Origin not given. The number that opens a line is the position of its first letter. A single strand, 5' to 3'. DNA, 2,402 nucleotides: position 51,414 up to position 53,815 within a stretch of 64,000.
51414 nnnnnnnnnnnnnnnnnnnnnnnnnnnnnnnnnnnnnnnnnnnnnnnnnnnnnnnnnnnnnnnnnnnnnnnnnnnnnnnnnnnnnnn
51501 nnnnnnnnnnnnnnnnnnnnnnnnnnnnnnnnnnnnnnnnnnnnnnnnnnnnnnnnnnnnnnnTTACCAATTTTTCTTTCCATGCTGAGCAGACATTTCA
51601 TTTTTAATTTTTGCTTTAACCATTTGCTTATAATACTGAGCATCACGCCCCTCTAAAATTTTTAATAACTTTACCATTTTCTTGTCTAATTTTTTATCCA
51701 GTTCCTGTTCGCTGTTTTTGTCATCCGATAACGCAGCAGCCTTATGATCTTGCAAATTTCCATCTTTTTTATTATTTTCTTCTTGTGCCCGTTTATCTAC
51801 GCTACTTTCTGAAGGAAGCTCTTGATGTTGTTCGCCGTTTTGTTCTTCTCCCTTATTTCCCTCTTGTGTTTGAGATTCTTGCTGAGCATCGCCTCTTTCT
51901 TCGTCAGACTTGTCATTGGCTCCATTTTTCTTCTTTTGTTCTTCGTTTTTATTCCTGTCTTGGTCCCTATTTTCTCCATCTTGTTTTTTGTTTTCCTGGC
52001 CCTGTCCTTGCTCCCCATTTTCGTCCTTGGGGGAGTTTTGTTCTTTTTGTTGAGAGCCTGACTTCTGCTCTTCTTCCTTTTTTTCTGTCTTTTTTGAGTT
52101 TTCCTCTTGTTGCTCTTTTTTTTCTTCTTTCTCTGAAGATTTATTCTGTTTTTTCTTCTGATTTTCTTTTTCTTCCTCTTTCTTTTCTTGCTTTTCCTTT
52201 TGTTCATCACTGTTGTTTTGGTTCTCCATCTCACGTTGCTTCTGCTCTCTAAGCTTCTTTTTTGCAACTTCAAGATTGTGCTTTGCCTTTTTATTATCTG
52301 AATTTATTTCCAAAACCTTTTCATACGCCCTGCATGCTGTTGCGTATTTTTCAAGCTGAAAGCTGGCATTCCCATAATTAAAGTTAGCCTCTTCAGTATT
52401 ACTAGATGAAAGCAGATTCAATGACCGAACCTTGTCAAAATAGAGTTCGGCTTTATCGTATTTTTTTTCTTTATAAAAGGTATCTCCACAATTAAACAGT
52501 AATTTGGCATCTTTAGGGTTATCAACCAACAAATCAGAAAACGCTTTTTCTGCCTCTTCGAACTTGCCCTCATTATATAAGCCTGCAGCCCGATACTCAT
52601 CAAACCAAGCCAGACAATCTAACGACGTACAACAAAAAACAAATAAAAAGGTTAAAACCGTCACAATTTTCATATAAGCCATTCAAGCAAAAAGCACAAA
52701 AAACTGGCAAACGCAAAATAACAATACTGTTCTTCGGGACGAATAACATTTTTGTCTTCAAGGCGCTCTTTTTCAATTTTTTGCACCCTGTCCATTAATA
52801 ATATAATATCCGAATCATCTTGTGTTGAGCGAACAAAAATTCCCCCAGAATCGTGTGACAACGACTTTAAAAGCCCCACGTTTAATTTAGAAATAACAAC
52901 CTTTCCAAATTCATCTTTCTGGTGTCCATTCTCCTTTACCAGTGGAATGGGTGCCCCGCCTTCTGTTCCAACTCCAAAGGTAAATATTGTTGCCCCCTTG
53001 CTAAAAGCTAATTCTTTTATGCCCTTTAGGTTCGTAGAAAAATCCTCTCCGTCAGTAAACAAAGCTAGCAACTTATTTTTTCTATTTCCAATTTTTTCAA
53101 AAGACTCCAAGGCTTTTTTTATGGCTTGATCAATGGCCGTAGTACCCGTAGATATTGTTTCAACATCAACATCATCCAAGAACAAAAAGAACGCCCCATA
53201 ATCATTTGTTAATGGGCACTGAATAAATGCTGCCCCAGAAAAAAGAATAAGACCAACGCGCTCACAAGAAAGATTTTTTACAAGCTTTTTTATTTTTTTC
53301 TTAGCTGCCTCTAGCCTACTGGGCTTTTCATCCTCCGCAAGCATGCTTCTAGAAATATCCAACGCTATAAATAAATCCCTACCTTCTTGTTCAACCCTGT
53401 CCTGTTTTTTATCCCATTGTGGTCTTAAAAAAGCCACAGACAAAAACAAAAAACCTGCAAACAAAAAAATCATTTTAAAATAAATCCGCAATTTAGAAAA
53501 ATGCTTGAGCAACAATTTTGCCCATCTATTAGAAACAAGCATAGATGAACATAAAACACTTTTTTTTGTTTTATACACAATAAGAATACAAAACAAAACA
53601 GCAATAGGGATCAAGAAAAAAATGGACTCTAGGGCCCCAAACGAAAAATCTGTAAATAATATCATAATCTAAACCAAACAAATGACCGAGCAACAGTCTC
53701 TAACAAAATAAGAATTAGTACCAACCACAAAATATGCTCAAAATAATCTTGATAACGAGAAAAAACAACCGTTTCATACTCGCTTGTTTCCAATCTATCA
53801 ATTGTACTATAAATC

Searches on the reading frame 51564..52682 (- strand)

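Call 54: search_protein_families(library=pfam, proteins=[window:51564-52682:-], max_evalue=0.001)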
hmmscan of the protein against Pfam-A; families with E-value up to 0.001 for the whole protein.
window:51564-52682:- (372 aa): 9 families
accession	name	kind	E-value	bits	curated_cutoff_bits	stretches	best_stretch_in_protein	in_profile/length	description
PF07719.23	TPR_2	-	1e-13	50.6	27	1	98-130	2-34/34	Tetratricopeptide repeat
PF13432.12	TPR_16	-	4.9e-09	36.9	32.7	1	35-85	7-57/65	Tetratricopeptide repeat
PF00515.34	TPR_1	-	1.2e-08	34.8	27.8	1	59-89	1-31/34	Tetratricopeptide repeat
PF13414.12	TPR_11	-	2.3e-08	34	26.8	0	35-71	4-40/42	TPR repeat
PF13424.12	TPR_12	-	6.3e-07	29.9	30.1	0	41-86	26-72/77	Tetratricopeptide repeat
PF13181.12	TPR_8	-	6.7e-07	29.4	25.7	0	98-130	2-34/34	Tetratricopeptide repeat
PF14559.12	TPR_19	-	1.3e-06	29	25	0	38-85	4-51/68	Tetratricopeptide repeat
PF13428.12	TPR_14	-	3e-06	27.8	23.5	0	30-64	6-40/44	Tetratricopeptide repeat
PF13174.12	TPR_6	-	2.9e-05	24.9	26.3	0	98-125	1-28/33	Tetratricopeptide repeat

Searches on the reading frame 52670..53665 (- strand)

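Call 54: search_protein_families(library=pfam, proteins=[window:52670-53665:-], max_evalue=0.001)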
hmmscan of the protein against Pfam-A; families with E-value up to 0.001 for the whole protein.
window:52670-53665:- (331 aa): 2 families
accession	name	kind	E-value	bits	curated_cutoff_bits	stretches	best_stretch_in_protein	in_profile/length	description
PF13519.12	VWA_2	-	3e-15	57.2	27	1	99-207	2-107/107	von Willebrand factor type A domain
PF00092.34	VWA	-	2.7e-14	54.2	23.8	1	97-234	1-141/174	von Willebrand factor type A domain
